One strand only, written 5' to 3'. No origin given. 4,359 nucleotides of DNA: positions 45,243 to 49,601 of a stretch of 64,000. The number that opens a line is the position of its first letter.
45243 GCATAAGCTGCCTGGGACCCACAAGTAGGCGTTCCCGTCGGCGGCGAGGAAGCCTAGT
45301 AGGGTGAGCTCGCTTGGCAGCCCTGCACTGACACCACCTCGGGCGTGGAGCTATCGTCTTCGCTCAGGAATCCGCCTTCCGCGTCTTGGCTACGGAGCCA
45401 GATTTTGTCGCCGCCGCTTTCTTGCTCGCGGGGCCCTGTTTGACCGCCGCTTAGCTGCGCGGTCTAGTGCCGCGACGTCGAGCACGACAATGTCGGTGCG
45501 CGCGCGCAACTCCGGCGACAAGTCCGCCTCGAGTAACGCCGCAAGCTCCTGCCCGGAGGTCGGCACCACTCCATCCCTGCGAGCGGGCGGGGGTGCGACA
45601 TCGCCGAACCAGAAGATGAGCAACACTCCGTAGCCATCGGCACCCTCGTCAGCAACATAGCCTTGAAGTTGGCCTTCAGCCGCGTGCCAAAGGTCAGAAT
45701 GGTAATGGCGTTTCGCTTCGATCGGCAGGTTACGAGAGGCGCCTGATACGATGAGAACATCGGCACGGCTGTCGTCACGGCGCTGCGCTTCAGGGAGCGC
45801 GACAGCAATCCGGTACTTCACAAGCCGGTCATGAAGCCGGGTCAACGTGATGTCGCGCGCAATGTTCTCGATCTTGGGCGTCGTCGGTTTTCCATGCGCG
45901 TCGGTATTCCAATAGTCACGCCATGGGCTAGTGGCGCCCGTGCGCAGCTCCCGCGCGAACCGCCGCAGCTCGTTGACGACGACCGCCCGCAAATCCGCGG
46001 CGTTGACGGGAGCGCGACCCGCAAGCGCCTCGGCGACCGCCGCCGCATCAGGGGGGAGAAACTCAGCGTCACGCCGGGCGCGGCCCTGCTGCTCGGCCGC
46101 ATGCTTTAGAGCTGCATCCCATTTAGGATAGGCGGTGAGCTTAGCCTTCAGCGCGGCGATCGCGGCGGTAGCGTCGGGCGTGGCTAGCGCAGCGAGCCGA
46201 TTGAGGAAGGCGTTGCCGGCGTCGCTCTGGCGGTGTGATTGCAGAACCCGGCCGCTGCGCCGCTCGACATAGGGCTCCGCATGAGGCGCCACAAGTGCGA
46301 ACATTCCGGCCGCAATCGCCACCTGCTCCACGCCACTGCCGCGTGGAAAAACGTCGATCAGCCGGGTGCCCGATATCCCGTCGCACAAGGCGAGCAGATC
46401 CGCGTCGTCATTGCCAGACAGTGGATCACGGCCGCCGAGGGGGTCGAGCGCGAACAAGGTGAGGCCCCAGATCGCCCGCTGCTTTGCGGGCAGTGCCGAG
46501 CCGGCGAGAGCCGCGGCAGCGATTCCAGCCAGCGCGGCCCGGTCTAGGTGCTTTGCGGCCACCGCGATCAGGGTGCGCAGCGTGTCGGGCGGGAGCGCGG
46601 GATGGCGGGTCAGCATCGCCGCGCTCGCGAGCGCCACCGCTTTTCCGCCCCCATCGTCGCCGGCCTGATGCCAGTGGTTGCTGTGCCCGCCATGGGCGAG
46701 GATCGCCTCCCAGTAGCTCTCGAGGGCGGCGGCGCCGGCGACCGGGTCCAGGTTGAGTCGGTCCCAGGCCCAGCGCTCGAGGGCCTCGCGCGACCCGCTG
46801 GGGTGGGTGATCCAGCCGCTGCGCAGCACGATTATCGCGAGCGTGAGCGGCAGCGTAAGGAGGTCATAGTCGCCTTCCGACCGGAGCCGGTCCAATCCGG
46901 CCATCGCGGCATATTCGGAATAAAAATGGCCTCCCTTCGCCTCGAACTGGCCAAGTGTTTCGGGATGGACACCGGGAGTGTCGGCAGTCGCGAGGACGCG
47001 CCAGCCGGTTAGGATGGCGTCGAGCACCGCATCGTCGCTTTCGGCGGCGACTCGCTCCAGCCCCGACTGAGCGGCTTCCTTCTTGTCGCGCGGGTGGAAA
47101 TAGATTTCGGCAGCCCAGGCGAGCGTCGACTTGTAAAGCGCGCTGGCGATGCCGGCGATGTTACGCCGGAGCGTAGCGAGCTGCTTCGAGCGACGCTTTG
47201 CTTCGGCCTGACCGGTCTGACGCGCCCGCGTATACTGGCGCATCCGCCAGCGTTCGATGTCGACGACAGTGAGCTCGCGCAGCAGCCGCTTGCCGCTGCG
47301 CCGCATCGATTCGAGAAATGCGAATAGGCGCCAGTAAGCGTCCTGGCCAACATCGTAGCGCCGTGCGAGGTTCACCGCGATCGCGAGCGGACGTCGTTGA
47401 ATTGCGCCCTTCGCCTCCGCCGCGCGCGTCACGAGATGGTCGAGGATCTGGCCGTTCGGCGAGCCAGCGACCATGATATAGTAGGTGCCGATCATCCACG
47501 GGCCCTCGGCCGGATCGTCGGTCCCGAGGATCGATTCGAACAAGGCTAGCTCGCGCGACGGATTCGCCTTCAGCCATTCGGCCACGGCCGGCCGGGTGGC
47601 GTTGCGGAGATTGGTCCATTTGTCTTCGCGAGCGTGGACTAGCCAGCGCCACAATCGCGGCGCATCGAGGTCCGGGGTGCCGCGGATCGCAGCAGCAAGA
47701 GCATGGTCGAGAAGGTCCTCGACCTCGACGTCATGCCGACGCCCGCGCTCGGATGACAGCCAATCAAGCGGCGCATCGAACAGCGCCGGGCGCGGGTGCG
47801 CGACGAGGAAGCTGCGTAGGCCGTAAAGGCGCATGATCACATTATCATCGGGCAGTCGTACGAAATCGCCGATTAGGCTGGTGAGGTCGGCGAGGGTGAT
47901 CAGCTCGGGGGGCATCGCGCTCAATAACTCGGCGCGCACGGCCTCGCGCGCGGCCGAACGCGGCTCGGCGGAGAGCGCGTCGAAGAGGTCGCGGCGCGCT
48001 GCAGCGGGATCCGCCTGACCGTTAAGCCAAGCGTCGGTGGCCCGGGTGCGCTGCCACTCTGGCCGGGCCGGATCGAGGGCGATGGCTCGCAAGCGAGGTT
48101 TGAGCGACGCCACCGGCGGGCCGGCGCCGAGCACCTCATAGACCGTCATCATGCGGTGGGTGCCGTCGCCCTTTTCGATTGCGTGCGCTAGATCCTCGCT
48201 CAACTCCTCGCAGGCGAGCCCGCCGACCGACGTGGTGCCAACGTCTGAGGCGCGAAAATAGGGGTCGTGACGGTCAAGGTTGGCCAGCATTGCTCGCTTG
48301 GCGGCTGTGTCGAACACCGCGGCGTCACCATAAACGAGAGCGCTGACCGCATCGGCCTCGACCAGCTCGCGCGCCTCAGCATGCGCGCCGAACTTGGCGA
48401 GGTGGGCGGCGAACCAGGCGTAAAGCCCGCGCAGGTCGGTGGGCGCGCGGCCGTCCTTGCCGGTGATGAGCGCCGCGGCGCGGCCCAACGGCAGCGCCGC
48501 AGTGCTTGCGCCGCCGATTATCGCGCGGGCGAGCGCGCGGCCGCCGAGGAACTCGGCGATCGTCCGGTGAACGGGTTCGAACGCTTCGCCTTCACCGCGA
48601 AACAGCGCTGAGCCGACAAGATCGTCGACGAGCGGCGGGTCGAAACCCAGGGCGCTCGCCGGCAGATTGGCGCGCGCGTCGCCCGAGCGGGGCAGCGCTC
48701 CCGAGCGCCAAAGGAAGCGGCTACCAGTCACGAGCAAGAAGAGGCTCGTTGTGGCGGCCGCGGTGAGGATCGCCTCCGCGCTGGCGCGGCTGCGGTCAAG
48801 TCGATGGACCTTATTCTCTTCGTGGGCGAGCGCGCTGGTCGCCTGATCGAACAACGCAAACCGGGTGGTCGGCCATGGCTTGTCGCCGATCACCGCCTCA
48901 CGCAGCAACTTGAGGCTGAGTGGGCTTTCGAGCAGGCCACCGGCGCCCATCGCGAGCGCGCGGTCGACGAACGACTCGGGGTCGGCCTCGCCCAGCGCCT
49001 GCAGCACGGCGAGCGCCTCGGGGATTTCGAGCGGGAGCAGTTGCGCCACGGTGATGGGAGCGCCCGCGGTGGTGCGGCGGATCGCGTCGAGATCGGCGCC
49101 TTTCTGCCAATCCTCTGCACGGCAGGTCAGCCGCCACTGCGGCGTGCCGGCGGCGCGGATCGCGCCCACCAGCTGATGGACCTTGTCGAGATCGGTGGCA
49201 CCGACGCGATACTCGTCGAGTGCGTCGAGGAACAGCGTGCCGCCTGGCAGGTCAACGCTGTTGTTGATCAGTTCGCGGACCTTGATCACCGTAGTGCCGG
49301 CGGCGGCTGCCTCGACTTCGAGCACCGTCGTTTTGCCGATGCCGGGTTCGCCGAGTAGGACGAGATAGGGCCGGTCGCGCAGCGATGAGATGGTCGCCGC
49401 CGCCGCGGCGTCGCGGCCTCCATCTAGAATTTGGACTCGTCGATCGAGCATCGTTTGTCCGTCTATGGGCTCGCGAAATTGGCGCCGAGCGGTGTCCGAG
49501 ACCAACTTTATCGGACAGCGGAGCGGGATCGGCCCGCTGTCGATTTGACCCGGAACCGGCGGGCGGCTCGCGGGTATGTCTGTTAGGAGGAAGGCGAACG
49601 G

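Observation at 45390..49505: NLR-like STAND NTPase with inverted architecture: NTPase at the N-terminus, nuclease at the C-terminus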

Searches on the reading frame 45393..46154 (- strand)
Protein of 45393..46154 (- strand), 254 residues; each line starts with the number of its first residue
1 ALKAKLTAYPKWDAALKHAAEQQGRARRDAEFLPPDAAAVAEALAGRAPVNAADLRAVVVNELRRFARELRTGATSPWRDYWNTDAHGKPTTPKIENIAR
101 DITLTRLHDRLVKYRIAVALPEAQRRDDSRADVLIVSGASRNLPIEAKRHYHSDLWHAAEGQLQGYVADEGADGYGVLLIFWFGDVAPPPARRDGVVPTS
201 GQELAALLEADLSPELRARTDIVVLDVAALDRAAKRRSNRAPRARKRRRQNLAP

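Call 32: search_solved_structures(query=A2, max_evalue=10, show_alignments=2)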
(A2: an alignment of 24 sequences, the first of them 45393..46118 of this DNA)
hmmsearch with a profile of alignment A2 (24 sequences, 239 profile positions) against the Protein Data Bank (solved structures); distinct sequences matched with E-value up to 10: 5.
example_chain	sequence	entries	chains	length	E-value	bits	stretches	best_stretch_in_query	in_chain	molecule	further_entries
9epa_A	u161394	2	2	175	0.25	14.2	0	25-59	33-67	DARPin NY_1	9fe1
6yse_A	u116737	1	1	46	0.35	13.7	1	35-68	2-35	Gp4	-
9f7z_A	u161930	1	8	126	0.38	13.6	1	24-48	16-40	anti-4-1BB DARPin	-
4kef_A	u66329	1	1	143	1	12.2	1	74-140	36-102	Cofilin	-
7uyg_A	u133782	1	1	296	1.3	11.8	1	55-111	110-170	LotA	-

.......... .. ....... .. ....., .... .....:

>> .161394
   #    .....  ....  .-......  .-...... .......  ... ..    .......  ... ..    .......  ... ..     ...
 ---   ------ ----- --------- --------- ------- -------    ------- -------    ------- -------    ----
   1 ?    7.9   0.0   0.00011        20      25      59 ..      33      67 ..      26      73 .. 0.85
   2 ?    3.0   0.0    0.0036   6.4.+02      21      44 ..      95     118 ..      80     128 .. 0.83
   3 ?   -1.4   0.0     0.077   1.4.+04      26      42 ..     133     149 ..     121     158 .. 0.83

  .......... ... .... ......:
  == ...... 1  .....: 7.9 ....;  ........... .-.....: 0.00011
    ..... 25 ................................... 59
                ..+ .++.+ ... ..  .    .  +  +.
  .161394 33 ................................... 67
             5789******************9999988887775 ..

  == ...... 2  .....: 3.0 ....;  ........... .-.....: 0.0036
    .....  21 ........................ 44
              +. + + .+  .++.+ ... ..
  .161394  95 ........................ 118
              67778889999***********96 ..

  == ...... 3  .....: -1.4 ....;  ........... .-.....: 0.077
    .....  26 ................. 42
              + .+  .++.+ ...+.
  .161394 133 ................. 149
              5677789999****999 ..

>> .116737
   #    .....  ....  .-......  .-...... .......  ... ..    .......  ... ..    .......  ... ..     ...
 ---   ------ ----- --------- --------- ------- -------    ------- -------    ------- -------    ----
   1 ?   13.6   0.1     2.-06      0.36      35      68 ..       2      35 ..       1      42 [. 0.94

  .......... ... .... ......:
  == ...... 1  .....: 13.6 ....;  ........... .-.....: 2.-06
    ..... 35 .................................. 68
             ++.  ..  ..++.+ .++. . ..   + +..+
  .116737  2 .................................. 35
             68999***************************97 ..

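Call 39: predict_structure(alignment_id=A2)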
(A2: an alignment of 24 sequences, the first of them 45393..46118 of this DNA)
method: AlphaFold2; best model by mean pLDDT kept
length: 242 residues; sequences in the alignment: 24
mean_pLDDT: 83.6   pTM: 0.74
mean pLDDT of the five models: 83.6, 83.4, 82.9, 80.4, 78.8
residues with pLDDT >= 90: 118; 70-90: 78; 50-70: 44; < 50: 2
segments of 3 or more residues with pLDDT < 50: none
pLDDT, mean of each block of 10 residues (from residue 1): 90 91 77 73 92 90 84 92 93 89 71 67 83 94 87 75 93 93 94 95 92 88 55 54 47
secondary structure, 60 per line:
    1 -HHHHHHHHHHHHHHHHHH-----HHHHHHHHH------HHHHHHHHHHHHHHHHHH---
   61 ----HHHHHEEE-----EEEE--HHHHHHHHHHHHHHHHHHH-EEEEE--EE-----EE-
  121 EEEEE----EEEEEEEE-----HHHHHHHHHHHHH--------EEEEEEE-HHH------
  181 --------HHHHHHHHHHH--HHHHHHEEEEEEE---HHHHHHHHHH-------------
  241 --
elements in order: H2-19 H25-33 H40-57 H65-69 E70-72 E78-81 H84-102 E104-108 E121-125 E130-137 H143-155 E164-170 H189-199 H202-207 E208-214 H218-227

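Call 42: fold_search(model_id=the predicted structure, library=pdb)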
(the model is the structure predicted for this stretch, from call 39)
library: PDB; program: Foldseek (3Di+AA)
matches with E <= 10: 814; with E <= 0.001: 0
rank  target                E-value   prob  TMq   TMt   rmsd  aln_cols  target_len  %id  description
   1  8q44_A                2.5e-03  0.87  0.32  0.20  15.0       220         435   12  Crystal structure of cA4-bound Can2 (E364R) in complex with oligo-T DNA (released 2023-11-22)
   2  4dap                  3.2e-03  0.99  0.31  0.32   5.7       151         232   13  The structure of Escherichia coli SfsA (released 2013-08-14)
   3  1wtd_A                5.0e-03  0.60  0.24  0.23  14.0       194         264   13  Crystal structure of type II restrcition endonuclease, EcoO109I DNA-free form (released 2004-12-14)
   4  2vld_B                1.4e-02  0.98  0.33  0.34   5.8       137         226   14  crystal structure of a repair endonuclease from Pyrococcus abyssi (released 2009-05-19)
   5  2vld_A                1.5e-02  0.97  0.32  0.34   6.0       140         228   14  crystal structure of a repair endonuclease from Pyrococcus abyssi (released 2009-05-19)
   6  5gke_A                2.4e-02  0.93  0.27  0.27   5.5        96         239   16  Structure of EndoMS-dsDNA1 complex (released 2016-11-02)
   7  6ut7_G                2.4e-02  0.54  0.25  0.16   7.9       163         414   13  Fitted model for the tetradecameric assembly of Thermococcus gammatolerans McrB AAA+ hexamers with bound McrC (released 2020-10-21)
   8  3bm3_B                2.4e-02  0.41  0.25  0.24  12.6       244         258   11  Restriction endonuclease PspGI-substrate DNA complex (released 2008-09-16)
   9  1wtd_B                3.6e-02  0.35  0.24  0.22  13.9       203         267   12  Crystal structure of type II restrcition endonuclease, EcoO109I DNA-free form (released 2004-12-14)
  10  3bm3_A                4.1e-02  0.33  0.25  0.24  12.8       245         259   11  Restriction endonuclease PspGI-substrate DNA complex (released 2008-09-16)
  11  1bss_A                4.6e-02  0.66  0.24  0.25   5.7       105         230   11  ECORV-T93A/DNA/CA2+ (released 1998-09-02)
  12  5gkj_B                4.6e-02  0.51  0.21  0.22   7.1       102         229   16  Structure of EndoMS in apo form (released 2016-11-02)
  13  9iab_A                7.2e-02  0.11  0.17  0.15  15.2       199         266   10  Structure of the Argonaute-associated Cas4 family protein 1 (ACE1) from Chroococcidiopsis thermalis (CtACE1) (released 2025-04-23)
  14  3odh_A                9.9e-02  0.57  0.35  0.42   7.3       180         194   13  Structure of OkrAI/DNA complex (released 2010-10-06)
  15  2ezv_B                1.2e-01  0.38  0.24  0.22   6.5       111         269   18  Crystal structure of tetrameric restriction endonuclease SfiI bound to cognate DNA. (released 2006-01-24)
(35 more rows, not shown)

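Call 70: search_protein_families(library=ncbifam, proteins=[window:45393-46154:-], max_evalue=0.01)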
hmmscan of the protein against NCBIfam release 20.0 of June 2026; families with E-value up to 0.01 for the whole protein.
seq(254 aa): 2 families
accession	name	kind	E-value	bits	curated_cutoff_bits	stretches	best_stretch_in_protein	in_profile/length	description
NF058535.1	antiphage_EruA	equivalog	1.1e-68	232.5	1000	1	9-227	1103-1317/1318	NACHT domain-containing antiphage protein EruA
NF058534.1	antiphage_HyoA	equivalog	0.0005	17.8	1200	1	16-184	1218-1380/1430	NACHT domain-containing antiphage protein HyoA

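Call 83: search_protein_representatives(alignment_id=A2)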
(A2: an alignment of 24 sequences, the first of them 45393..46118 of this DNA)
Query: 24 sequences, 239 profile positions. Proteins with E-value up to 0.001 (for the whole library): 2647; up to 1e-10: 1693; up to 1e-30: 1038. The best 150 are listed.
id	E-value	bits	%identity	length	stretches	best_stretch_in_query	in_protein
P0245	3.3e-114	396.8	-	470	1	2-235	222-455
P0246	1.8e-111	387.8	-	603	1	2-234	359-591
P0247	8.8e-108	375.8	-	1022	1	2-237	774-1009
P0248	7.9e-107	372.7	-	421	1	2-233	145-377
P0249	8.4e-107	372.6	-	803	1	2-231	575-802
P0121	3.7e-104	363.9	-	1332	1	2-222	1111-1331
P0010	9.8e-104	362.5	-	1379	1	2-232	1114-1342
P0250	8.8e-103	359.4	-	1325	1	2-235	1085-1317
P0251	1.9e-102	358.3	-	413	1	2-237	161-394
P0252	1.8e-101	355.1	-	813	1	2-227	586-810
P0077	3.3e-99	347.7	-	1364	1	2-221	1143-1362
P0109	3.7e-99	347.6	-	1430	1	3-235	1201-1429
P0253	8.6e-99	346.4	-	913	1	7-234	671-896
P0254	1.8e-98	345.3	-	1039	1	2-220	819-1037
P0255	4.7e-98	343.9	-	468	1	3-220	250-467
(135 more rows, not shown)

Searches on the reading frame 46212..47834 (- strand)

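Call 70: search_protein_families(library=ncbifam, proteins=[window:46212-47834:-], max_evalue=0.01)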
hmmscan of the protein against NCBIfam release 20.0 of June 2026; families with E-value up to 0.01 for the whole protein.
seq(541 aa): 1 family
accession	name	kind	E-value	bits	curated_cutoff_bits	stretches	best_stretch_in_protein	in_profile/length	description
NF058535.1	antiphage_EruA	equivalog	4.5e-50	170.9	1000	1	10-481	539-1015/1318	NACHT domain-containing antiphage protein EruA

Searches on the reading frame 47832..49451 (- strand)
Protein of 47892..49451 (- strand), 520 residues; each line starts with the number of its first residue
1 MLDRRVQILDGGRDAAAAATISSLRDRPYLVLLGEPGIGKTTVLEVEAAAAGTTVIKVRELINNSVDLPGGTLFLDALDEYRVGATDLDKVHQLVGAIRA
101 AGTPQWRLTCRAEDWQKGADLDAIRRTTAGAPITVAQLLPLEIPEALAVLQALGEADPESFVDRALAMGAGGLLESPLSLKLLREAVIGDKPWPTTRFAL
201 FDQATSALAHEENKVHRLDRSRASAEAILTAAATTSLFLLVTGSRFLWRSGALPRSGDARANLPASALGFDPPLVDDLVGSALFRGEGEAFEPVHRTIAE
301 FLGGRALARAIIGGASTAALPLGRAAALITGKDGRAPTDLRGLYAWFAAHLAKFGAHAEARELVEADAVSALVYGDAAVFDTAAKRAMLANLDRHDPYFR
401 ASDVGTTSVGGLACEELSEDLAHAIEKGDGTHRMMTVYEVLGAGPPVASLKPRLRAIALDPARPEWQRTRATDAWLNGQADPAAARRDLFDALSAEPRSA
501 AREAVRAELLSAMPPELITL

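Call 56: predict_structure(alignment_id=A3)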
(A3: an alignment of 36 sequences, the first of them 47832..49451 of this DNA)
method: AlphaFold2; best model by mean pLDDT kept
length: 540 residues; sequences in the alignment: 36
mean_pLDDT: 85.0   pTM: 0.81
mean pLDDT of the five models: 85.0, 84.0, 83.6, 83.4, 81.3
residues with pLDDT >= 90: 221; 70-90: 252; 50-70: 61; < 50: 6
segments of 3 or more residues with pLDDT < 50: 83-86
pLDDT, mean of each block of 10 residues (from residue 1): 83 68 89 85 90 88 85 81 55 84 88 70 80 89 91 89 84 87 73 81 87 61 89 96 87 73 89 87 81 90 96 90 93 87 95 96 92 89 93 62 62 92 84 84 91 95 91 93 95 91 92 92 91 64
secondary structure, 60 per line:
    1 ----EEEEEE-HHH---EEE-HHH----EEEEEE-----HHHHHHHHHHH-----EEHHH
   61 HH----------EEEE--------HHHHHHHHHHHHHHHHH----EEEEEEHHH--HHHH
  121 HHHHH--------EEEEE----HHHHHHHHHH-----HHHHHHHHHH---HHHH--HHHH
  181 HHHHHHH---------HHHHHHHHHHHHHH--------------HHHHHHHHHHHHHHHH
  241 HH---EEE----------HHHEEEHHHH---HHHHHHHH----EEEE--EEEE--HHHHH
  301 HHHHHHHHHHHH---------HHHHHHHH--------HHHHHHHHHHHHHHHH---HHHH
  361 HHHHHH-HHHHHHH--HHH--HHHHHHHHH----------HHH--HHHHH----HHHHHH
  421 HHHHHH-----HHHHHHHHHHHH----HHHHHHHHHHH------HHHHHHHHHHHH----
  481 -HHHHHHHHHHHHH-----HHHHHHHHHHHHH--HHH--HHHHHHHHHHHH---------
elements in order: E5-10 E18-20 E29-34 H40-50 H58-62 E73-76 H85-101 E106-111 H117-125 E134-138 H143-152 H158-167 H171-174 H177-187 H197-210 H225-242 E246-248 E262-264 H265-268 H272-279 E284-287 E290-293 H296-312 H322-329 H338-353 H357-366 H368-374 H382-390 H406-410 H415-426 H432-443 H448-458 H465-476 H482-494 H500-512 H520-531

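Call 61: fold_search(model_id=the predicted structure, library=pdb)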
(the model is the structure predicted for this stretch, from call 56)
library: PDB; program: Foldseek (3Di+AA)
matches with E <= 10: 895; with E <= 0.001: 31
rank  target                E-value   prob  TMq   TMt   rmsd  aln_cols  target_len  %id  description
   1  5irm_C                2.6e-07  1.00  0.34  0.25  15.8       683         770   15  Crystal structure of rabbit NOD2 in an ADP-bound state (Crystal form2) (released 2016-06-29)
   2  8fvu_B                2.9e-07  1.00  0.44  0.29  10.4       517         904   12  Cryo-EM structure of human Needle/NAIP/NLRC4 (R288A) (released 2024-01-03)
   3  5irm_A                7.7e-07  1.00  0.33  0.25  15.8       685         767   15  Crystal structure of rabbit NOD2 in an ADP-bound state (Crystal form2) (released 2016-06-29)
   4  4kxf_K                1.0e-06  1.00  0.29  0.19  16.6       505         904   14  Crystal structure of NLRC4 reveals its autoinhibition mechanism (released 2013-07-24)
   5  5irn                  1.2e-06  1.00  0.33  0.25  14.9       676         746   13  Crystal structure of rabbit NOD2 in an ADP-bound state (Crystal form1) (released 2016-06-29)
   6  7wbt_A                1.7e-06  1.00  0.24  0.17  17.9       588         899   14  Crystal structure of bovine NLRP9 (released 2022-04-06)
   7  8fw2_A                2.2e-06  1.00  0.44  0.29  10.1       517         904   12  Cryo-EM structure of full-length human NLRC4 inflammasome with C11 symmetry (released 2024-01-03)
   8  4kxf_L                3.3e-06  1.00  0.27  0.18  16.9       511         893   14  Crystal structure of NLRC4 reveals its autoinhibition mechanism (released 2013-07-24)
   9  6b5b_B                3.6e-06  1.00  0.47  0.30  12.4       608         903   13  Cryo-EM structure of the NAIP5-NLRC4-flagellin inflammasome (released 2017-11-15)
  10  4kxf_N                3.9e-06  1.00  0.28  0.19  15.4       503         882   15  Crystal structure of NLRC4 reveals its autoinhibition mechanism (released 2013-07-24)
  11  4kxf_D                4.3e-06  1.00  0.27  0.18  16.2       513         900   14  Crystal structure of NLRC4 reveals its autoinhibition mechanism (released 2013-07-24)
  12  4kxf_H                4.5e-06  1.00  0.27  0.18  16.2       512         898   14  Crystal structure of NLRC4 reveals its autoinhibition mechanism (released 2013-07-24)
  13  8ri2                  4.9e-06  1.00  0.24  0.27  16.6       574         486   11  Crystal structure of NLRP3 in complex with inhibitor NP3-562 (released 2024-01-17)
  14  4kxf_F                9.3e-06  1.00  0.27  0.18  16.3       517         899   15  Crystal structure of NLRC4 reveals its autoinhibition mechanism (released 2013-07-24)
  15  7wbu                  1.2e-05  1.00  0.26  0.18  19.4       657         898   14  Cryo-EM structure of bovine NLRP9 (released 2022-04-06)
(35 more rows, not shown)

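Call 70: search_protein_families(library=ncbifam, proteins=[window:47892-49451:-], max_evalue=0.01)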
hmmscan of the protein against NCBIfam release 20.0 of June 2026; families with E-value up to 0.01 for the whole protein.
seq(520 aa): 1 family
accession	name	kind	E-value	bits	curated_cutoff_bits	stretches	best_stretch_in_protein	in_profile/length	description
NF058535.1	antiphage_EruA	equivalog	2.1e-118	397.2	1000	1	4-518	1-504/1318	NACHT domain-containing antiphage protein EruA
